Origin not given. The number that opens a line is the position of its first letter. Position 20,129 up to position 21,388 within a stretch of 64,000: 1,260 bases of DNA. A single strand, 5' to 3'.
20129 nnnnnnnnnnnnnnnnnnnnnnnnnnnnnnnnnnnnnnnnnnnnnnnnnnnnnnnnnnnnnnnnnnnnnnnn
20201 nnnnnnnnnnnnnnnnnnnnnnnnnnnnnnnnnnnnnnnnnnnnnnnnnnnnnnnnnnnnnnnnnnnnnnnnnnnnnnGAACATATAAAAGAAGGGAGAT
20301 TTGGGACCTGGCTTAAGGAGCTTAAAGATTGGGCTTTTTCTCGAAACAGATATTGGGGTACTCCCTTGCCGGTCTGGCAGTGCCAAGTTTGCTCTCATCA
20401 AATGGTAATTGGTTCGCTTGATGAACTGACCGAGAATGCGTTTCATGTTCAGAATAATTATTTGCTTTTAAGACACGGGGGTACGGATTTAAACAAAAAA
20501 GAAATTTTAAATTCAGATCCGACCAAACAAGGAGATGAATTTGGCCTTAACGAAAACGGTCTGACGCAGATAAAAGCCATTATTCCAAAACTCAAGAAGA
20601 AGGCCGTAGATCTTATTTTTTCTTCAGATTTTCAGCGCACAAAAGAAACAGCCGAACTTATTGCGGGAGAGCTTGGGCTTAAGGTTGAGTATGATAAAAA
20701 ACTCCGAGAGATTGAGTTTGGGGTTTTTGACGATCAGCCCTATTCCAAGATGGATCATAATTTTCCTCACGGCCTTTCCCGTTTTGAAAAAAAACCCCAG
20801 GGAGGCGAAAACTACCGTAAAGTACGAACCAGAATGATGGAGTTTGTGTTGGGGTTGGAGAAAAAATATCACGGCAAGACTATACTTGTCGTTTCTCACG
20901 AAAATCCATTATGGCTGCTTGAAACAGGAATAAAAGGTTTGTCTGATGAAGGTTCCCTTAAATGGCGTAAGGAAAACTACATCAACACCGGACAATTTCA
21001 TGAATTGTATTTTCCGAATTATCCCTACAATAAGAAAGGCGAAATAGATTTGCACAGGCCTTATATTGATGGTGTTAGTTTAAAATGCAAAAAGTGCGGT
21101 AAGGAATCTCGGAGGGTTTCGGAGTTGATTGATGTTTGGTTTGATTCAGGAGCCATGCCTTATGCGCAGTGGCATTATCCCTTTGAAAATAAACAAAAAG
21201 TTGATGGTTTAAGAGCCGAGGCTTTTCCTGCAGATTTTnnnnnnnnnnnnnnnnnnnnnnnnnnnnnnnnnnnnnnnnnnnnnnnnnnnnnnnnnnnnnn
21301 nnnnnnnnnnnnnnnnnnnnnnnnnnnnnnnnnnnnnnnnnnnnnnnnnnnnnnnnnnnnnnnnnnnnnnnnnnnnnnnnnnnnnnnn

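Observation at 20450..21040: Isoleucyl-tRNA synthetase carries an embedded histidine-phosphatase (PGAM-like) domain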

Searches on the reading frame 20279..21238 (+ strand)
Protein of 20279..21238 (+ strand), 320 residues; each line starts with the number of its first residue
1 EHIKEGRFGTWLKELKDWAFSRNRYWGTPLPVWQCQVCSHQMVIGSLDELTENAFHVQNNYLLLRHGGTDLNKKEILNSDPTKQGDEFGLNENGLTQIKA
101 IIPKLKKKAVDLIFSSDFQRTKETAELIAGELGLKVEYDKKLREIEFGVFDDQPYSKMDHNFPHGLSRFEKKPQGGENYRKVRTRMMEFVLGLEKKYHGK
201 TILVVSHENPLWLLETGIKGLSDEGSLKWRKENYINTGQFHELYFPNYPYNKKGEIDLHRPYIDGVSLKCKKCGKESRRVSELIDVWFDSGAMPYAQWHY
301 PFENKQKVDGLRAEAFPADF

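Call 8: find_homologous_proteins(query=window:20279-21238:+, max_evalue=0.00001)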
Query window:20279-21238:+ (320 aa): 2620 proteins with E <= 0.00001 among 4836 candidates; the best 120 are listed.
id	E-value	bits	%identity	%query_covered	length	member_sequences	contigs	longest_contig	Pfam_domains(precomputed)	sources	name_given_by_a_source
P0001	2.8e-94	335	49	96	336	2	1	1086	PF00133.29,PF00300.28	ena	-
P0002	2.3e-81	292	44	94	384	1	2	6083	PF00133.29,PF00300.28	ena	-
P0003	7.9e-80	287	43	100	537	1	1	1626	PF09334.18,PF00133.29,PF00300.28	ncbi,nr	ncbi:MAG: class I tRNA ligase family protein, partial [Nanoarchaeota archaeon]|nr:class I tRNA ligas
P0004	2.0e-77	279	43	98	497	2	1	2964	PF09334.18,PF08264.20,PF00133.29,PF00300.28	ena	-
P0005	1.1e-76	277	41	100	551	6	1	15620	PF09334.18,PF00133.29,PF00300.28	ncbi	ncbi:MAG: class I tRNA ligase family protein, partial [Patescibacteria group bacterium]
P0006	1.2e-74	270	45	94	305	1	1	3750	PF00133.29,PF00300.28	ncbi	ncbi:MAG: isoleucine--tRNA ligase, partial [Candidatus Nealsonbacteria bacterium CG10_big_fil_rev_8_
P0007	1.9e-69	253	43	93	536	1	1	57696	PF09334.18,PF00133.29,PF00300.28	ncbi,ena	-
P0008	4.6e-66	242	44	88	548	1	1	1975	PF09334.18,PF08264.20,PF00133.29,PF00300.28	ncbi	ncbi:MAG: class I tRNA ligase family protein, partial [Candidatus Paceibacteria bacterium]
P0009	8.3e-64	234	44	87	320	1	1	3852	PF00133.29,PF00300.28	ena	-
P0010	1.7e-62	230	44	89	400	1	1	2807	PF00133.29,PF00300.28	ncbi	ncbi:MAG: hypothetical protein COU33_03250, partial [Candidatus Magasanikbacteria bacterium CG10_big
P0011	2.9e-62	229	35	100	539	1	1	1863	PF09334.18,PF01406.26,PF00133.29,PF00300.28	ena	-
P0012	6.6e-62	228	42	100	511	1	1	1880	PF00133.29,PF00300.28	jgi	jgi:isoleucyl-tRNA synthetase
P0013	6.8e-60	222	42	88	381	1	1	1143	PF09334.18,PF00133.29,PF00300.28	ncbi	ncbi:MAG: class I tRNA ligase family protein, partial [Patescibacteria group bacterium]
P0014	1.8e-57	214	40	100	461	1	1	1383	PF09334.18,PF00133.29,PF00300.28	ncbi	ncbi:MAG: class I tRNA ligase family protein, partial [Candidatus Paceibacterota bacterium]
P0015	3.3e-57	213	38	100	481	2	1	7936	PF09334.18,PF00133.29,PF00300.28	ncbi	ncbi:MAG: class I tRNA ligase family protein, partial [Patescibacteria group bacterium]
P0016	3.0e-52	196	39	100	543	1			PF09334.18,PF08264.20,PF00133.29,PF00300.28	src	-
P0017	7.7e-49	185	46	57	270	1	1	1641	PF00133.29,PF00300.28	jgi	-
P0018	9.9e-49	185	42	77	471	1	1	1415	PF00133.29,PF00300.28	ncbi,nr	ncbi:MAG: class I tRNA ligase family protein, partial [bacterium]|nr:class I tRNA ligase family prot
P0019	3.3e-47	180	40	80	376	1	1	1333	PF09334.18,PF00133.29,PF00300.28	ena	-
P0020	6.3e-45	172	43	68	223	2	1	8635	PF00133.29,PF00300.28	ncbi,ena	-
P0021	4.4e-44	170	36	87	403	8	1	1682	PF00133.29,PF00300.28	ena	-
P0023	4.4e-43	166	50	48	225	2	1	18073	PF00133.29,PF00300.28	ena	-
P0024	1.7e-40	158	40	71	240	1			PF00133.29,PF00300.28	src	-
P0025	2.9e-40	157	43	60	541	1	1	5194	PF00133.29,PF00300.28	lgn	-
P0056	1.1e-36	145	35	80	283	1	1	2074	PF00133.29,PF00300.28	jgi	jgi:isoleucyl-tRNA synthetase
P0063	1.7e-36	145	45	58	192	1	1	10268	PF00300.28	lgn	-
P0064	1.9e-36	144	48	52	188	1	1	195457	PF00300.28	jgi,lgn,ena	-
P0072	2.7e-36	144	42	59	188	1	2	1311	PF00300.28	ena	-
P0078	4.3e-36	143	38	82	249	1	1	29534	PF00133.29,PF00300.28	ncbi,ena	-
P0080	5.7e-36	143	41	58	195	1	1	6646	PF00300.28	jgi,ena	-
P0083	6.5e-36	143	44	58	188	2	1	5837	PF00300.28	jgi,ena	-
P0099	1.0e-35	142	47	58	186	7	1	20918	PF00300.28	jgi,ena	-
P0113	2.8e-35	141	41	58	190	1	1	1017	PF00300.28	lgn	-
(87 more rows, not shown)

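Call 12: find_related_loci(query=window:20279-21238:+, collection=genome_contigs, flank=6000)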
Query window:20279-21238:+ (320 aa) in genome_contigs; peptide patterns used: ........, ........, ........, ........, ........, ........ (x = any residue, [..] = any of these).
600 stretches matched a pattern (row limit reached: there are more); 599 encode a relative of the query (tblastn E <= 1e-3); the best 80 are kept; 80 distinct loci.
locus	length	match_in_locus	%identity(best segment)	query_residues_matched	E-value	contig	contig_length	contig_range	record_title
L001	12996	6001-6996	49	2-320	8e-99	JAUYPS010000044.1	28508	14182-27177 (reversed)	MAG: bacterium isolate C4_metabat.bin.47 C4_k141_172349, whole genome shotgun sequence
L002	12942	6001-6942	45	2-320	8e-88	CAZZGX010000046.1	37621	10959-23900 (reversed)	MAG TPA_asm: uncultured Candidatus Saccharibacteria bacterium isolate binchicken_co203_608 genome assembly, contig: k141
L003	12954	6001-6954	43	2-320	9e-83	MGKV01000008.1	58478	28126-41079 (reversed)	MAG: Candidatus Yanofskybacteria bacterium RIFCSPLOWO2_02_FULL_45_18 rifcsplowo2_02_scaffold_284, whole genome shotgun s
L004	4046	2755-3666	40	2-320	2e-76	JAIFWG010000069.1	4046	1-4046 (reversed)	MAG: Candidatus Parcubacteria bacterium isolate viral-cat_41_14 PAFVLPS_2018_scaffold_227852, whole genome shotgun seque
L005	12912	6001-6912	41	1-320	6e-75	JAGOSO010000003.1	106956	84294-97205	MAG: Candidatus Paceibacterota bacterium isolate Gw_Eff_bin_33 Gw_Eff_222_length_106956_cov_7.442034, whole genome shotg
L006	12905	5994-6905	40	1-320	1e-74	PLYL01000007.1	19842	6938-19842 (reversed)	MAG: Candidatus Yanofskybacteria bacterium isolate palsa_1334 73.20120700_P3D.271_contig_7055, whole genome shotgun sequ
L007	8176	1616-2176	35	56-243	6e-33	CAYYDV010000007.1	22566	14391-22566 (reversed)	MAG TPA_asm: uncultured Candidatus Saccharibacteria bacterium isolate SRP068000_co1_25 genome assembly, contig: NODE_292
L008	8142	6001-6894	29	6-320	5e-30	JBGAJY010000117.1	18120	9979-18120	MAG: Saprospiraceae bacterium isolate MAG_MBR_H10.2 MBRH10-2_opera_contig_10312, whole genome shotgun sequence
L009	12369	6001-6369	66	2-320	1e-24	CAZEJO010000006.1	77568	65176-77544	MAG TPA_asm: uncultured Dehalococcoidia bacterium isolate SRP214966_co7_243 genome assembly, contig: NODE_111_length_775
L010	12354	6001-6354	62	3-320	2e-24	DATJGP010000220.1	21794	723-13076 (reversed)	MAG TPA_asm: Candidatus Eisenbacteria bacterium isolate SMAG_U15489 k141_2515485, whole genome shotgun sequence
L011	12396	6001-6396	49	5-320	3e-24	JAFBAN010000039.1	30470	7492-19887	MAG: Chitinophagaceae bacterium isolate CP_BM_RX_R9_32 BM_RX_R9_k147_2779436, whole genome shotgun sequence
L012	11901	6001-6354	61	3-320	6e-24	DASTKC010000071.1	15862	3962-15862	MAG TPA_asm: Candidatus Eisenbacteria bacterium isolate SMAG_U1922 k141_1233894, whole genome shotgun sequence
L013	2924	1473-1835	61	1-320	7e-24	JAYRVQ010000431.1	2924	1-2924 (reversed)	MAG: Anaerolineales bacterium isolate NJ_NJASGE3bin.24 k141_1004157, whole genome shotgun sequence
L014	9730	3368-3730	63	1-320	5e-24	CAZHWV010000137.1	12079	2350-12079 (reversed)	MAG TPA_asm: uncultured Anaerolinea sp. isolate SRP272421_co3_646 genome assembly, contig: NODE_15596_length_12079_cov_6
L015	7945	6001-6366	47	1-320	9e-24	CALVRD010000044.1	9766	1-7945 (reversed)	MAG: uncultured Bacilli bacterium isolate BRZ_P__bin85 genome assembly, contig: BRZ_P__NODE_6786_length_9766_cov_6.49313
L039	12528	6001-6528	36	57-227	8e-23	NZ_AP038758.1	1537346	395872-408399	Minisyncoccus archaeiphilus strain PMX.108 chromosome, complete genome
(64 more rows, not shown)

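Call 20: find_encoding_contigs(protein=P0064, flank=5000, max_places=3)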
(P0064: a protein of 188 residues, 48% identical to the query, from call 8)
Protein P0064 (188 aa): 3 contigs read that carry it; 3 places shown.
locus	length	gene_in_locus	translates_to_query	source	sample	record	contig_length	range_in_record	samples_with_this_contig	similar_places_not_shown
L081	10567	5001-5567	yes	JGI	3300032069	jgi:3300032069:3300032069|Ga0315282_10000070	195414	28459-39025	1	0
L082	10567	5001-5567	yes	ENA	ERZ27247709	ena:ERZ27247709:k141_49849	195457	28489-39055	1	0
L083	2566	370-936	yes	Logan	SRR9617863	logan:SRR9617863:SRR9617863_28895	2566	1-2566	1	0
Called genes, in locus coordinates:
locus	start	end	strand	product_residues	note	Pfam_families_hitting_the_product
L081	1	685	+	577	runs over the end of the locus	PF14716:HHH_8, PF14520:HHH_5 (weak), PF14791:DNA_pol_B_thumb, PF02811:PHP (weak)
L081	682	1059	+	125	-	PF04892:VanZ-LLP1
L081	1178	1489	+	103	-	PF18917:LiaI-LiaF-like_TM1, PF22570:LiaF-TM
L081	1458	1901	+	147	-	PF01668:SmpB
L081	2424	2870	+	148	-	PF05198:IF3_N, PF00707:IF3_C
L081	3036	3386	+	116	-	PF00453:Ribosomal_L20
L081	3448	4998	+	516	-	PF03485:Arg_tRNA_synt_N, PF09334:tRNA-synt_1g (faint), PF00750:tRNA-synt_1d, PF05746:DALR_1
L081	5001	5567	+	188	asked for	PF00300:His_Phos_1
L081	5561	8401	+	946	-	PF00133:tRNA-synt_1, PF09334:tRNA-synt_1g (weak), PF08264:Anticodon_1, PF19302:DUF5915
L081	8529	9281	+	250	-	-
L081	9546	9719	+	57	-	-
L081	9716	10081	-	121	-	PF22296:bAvd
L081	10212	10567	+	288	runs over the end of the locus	PF00078:RVT_1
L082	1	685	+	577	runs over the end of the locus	PF14716:HHH_8, PF14520:HHH_5 (weak), PF14791:DNA_pol_B_thumb, PF02811:PHP (weak)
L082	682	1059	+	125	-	PF04892:VanZ-LLP1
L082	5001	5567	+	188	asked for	PF00300:His_Phos_1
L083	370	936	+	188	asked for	PF00300:His_Phos_1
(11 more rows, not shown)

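Call 25: search_protein_families(library=pfam, proteins=[L008:4480-8142:+, L039:5989-6573:+, L007:1619-2191:+, P0064, P0122], max_evalue=0.001)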
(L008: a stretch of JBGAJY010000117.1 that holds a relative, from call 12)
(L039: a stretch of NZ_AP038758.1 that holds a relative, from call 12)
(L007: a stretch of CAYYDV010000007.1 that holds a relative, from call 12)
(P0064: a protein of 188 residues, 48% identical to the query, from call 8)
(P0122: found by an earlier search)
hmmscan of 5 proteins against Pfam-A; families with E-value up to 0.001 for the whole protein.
L008:4480-8142:+ (1221 aa): 7 families
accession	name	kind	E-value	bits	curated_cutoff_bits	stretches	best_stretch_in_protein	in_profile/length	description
PF00133.28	tRNA-synt_1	-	3.1e-113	379.1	22.7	2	22-557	2-268/414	tRNA synthetases class I (I, L, M and V)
PF04480.18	DUF559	-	8e-33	113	20.6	1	610-715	3-108/109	Protein of unknown function (DUF559)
PF08264.19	Anticodon_1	-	5.7e-29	101.3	25.1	1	937-1098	1-147/148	Anticodon-binding domain of tRNA ligase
PF19302.4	DUF5915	-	1.1e-27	97.3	27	1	1115-1220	1-106/195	Domain of unknown function (DUF5915)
PF09334.17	tRNA-synt_1g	-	6.9e-20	71.6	20.1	2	828-899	307-377/391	tRNA synthetases class I (M)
PF18741.7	MTES_1575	-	5.3e-06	26.9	38.2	1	639-715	13-96/96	REase_MTES_1575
PF01921.24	tRNA-synt_1f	-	0.00046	19.7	27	1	840-900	273-332/360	tRNA synthetases class I (K)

L039:5989-6573:+ (195 aa): 1 family
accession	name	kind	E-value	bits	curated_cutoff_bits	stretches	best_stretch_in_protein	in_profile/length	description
PF00300.27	His_Phos_1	-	7.4e-30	104.5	21.7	1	10-179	2-166/194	Histidine phosphatase superfamily (branch 1)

L007:1619-2191:+ (191 aa): 1 family
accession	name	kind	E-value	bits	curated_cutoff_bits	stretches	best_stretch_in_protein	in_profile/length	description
PF00300.27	His_Phos_1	-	2.1e-39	135.7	21.7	1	6-172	2-168/194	Histidine phosphatase superfamily (branch 1)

P0064 (188 aa): 1 family
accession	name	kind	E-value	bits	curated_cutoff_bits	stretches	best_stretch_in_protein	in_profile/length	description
PF00300.27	His_Phos_1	-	5.5e-37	127.8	21.7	1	8-165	2-161/194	Histidine phosphatase superfamily (branch 1)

P0122 (186 aa): 1 family
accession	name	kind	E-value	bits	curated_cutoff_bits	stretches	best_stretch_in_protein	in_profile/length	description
PF00300.27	His_Phos_1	-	2.5e-32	112.5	21.7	1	8-174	2-173/194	Histidine phosphatase superfamily (branch 1)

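Call 34: find_encoding_contigs(protein=P0080, flank=4000, max_places=2)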
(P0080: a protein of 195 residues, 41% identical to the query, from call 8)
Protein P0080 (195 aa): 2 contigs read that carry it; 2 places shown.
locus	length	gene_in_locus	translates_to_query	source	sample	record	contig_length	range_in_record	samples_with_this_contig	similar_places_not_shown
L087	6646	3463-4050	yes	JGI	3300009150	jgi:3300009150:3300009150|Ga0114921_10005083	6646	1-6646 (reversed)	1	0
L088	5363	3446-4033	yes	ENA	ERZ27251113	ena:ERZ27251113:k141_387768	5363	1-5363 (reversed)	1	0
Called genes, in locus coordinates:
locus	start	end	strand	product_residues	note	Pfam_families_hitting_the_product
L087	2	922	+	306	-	?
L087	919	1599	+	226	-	PF00005:ABC_tran, PF13304:AAA_21 (weak)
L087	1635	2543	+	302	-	PF18075:FtsX_ECD, PF02687:FtsX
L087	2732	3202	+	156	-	-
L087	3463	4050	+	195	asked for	PF00300:His_Phos_1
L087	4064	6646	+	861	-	?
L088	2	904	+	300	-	?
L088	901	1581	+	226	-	PF00005:ABC_tran, PF13304:AAA_21 (weak)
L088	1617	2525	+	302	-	PF18075:FtsX_ECD, PF02687:FtsX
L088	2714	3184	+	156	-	-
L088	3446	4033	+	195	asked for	PF00300:His_Phos_1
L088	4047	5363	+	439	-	?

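Call 35: find_encoding_contigs(protein=P0063, flank=4000, max_places=2)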
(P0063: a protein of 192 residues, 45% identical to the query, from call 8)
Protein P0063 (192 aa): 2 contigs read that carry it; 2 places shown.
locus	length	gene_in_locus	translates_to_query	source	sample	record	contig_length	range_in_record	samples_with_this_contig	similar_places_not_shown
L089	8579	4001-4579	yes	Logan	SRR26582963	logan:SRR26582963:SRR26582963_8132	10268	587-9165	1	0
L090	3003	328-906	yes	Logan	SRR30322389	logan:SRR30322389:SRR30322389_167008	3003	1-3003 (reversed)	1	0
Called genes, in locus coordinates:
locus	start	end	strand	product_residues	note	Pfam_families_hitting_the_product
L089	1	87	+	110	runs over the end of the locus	PF01035:DNA_binding_1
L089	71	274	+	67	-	-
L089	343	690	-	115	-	PF00453:Ribosomal_L20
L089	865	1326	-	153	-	PF05198:IF3_N, PF00707:IF3_C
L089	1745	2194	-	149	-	PF01668:SmpB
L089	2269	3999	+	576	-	PF03485:Arg_tRNA_synt_N, PF00750:tRNA-synt_1d, PF05746:DALR_1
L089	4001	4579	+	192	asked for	PF00300:His_Phos_1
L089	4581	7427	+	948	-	PF00133:tRNA-synt_1, PF09334:tRNA-synt_1g (faint), PF01921:tRNA-synt_1f (weak), PF08264:Anticodon_1, PF19302:DUF5915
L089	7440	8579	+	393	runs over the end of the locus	PF00512:HisKA, PF13581:HATPase_c_2 (weak), PF02518:HATPase_c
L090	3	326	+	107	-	?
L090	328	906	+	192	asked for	PF00300:His_Phos_1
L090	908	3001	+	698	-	?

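Call 37: predict_structure(alignment_id=A1)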
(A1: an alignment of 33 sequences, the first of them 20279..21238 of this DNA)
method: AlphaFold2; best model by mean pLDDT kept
length: 320 residues; sequences in the alignment: 33
mean_pLDDT: 83.2   pTM: 0.79
mean pLDDT of the five models: 83.2, 83.0, 82.7, 81.8, 81.6
residues with pLDDT >= 90: 205; 70-90: 45; 50-70: 15; < 50: 55
segments of 3 or more residues with pLDDT < 50: 1-4, 16-29, 285-320
pLDDT, mean of each block of 10 residues (from residue 1): 50 46 37 89 84 91 98 92 93 98 98 98 99 98 98 96 95 97 97 95 98 95 95 97 92 81 90 93 50 38 45 38
secondary structure, 60 per line:
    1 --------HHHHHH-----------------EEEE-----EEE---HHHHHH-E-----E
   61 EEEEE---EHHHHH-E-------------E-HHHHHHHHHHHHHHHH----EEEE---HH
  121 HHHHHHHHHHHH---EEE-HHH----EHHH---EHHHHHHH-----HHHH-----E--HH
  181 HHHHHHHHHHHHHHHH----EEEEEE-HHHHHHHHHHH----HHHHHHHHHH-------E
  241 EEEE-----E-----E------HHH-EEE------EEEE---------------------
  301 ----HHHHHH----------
elements in order: H9-14 E32-35 E41-43 H47-52 E60-65 H70-74 H92-107 E112-115 H119-132 E136-138 H155-161 H167-170 H179-196 E201-206 H208-218 H223-232 E240-244 E267-269 E276-279 H305-310

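Call 39: fold_search(model_id=the predicted structure, library=pdb)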
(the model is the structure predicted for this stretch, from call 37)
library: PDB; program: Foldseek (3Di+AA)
matches with E <= 10: 1014; with E <= 0.001: 300
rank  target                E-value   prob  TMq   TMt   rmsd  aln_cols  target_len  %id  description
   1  1h2e                  2.3e-12  1.00  0.50  0.75   9.0       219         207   21  BACILLUS STEAROTHERMOPHILUS PHOE (previously known as yhfr) in complex with phosphate (released 2002-08-12)
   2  4ij6_B                3.1e-12  1.00  0.50  0.77   3.3       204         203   22  Crystal Structure of a Novel-type Phosphoserine Phosphatase Mutant (H9A) from <i>Hydrogenobacter thermophilus</i> TK-6 (released 2013-03-20)
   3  6s2q_C                3.1e-12  1.00  0.49  0.72   3.0       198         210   24  Mycobacterial hydrolase 1 (released 2020-07-22)
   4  4qih_A                3.5e-12  1.00  0.50  0.74   3.8       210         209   24  The structure of mycobacterial glucosyl-3-phosphoglycerate phosphatase Rv2419c complexes with VO3 (released 2014-06-11)
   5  4qih_B                3.7e-12  1.00  0.50  0.76   2.7       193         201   24  The structure of mycobacterial glucosyl-3-phosphoglycerate phosphatase Rv2419c complexes with VO3 (released 2014-06-11)
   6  6s2q_A                3.7e-12  1.00  0.49  0.72   2.9       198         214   24  Mycobacterial hydrolase 1 (released 2020-07-22)
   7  4pz9_B                4.5e-12  1.00  0.49  0.73   3.8       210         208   23  The native structure of mycobacterial glucosyl-3-phosphoglycerate phosphatase Rv2419c (released 2014-06-11)
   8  4ij6_A                5.4e-12  1.00  0.50  0.75   3.3       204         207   22  Crystal Structure of a Novel-type Phosphoserine Phosphatase Mutant (H9A) from <i>Hydrogenobacter thermophilus</i> TK-6 (released 2013-03-20)
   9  6s2q_B                6.5e-12  1.00  0.50  0.74   2.7       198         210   24  Mycobacterial hydrolase 1 (released 2020-07-22)
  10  4pza_B                7.8e-12  1.00  0.49  0.70   2.9       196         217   24  The complex structure of mycobacterial glucosyl-3-phosphoglycerate phosphatase Rv2419c with inorganic phosphate (released 2014-06-11)
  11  6e4b_A                7.8e-12  1.00  0.48  0.73   6.3       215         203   22  The crystal structure of a putative alpha-ribazole-5'-P phosphatase from Escherichia coli str. K-12 substr. MG1655 (released 2018-09-12)
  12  4ij5_A                8.3e-12  1.00  0.47  0.70   2.5       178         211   24  Crystal Structure of a Novel-type Phosphoserine Phosphatase from <i>Hydrogenobacter thermophilus</i> TK-6 (released 2013-03-20)
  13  6nru_I                8.8e-12  1.00  0.47  0.72   6.3       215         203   21  Crystal Structure of the Alpha-ribazole Phosphatase from Shigella flexneri (released 2019-03-06)
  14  6s2q_D                1.1e-11  1.00  0.50  0.75   2.6       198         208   25  Mycobacterial hydrolase 1 (released 2020-07-22)
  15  6e4b_C                1.2e-11  1.00  0.49  0.76   4.1       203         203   23  The crystal structure of a putative alpha-ribazole-5'-P phosphatase from Escherichia coli str. K-12 substr. MG1655 (released 2018-09-12)
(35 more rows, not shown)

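Call 73: search_protein_families(library=padloc, proteins=[P0064, P0122], max_evalue=0.01)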
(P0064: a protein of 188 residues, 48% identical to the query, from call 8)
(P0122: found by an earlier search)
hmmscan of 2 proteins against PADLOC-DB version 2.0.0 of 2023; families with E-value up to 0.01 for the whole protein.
P0064 (188 aa): 0 families

P0122 (186 aa): 0 families
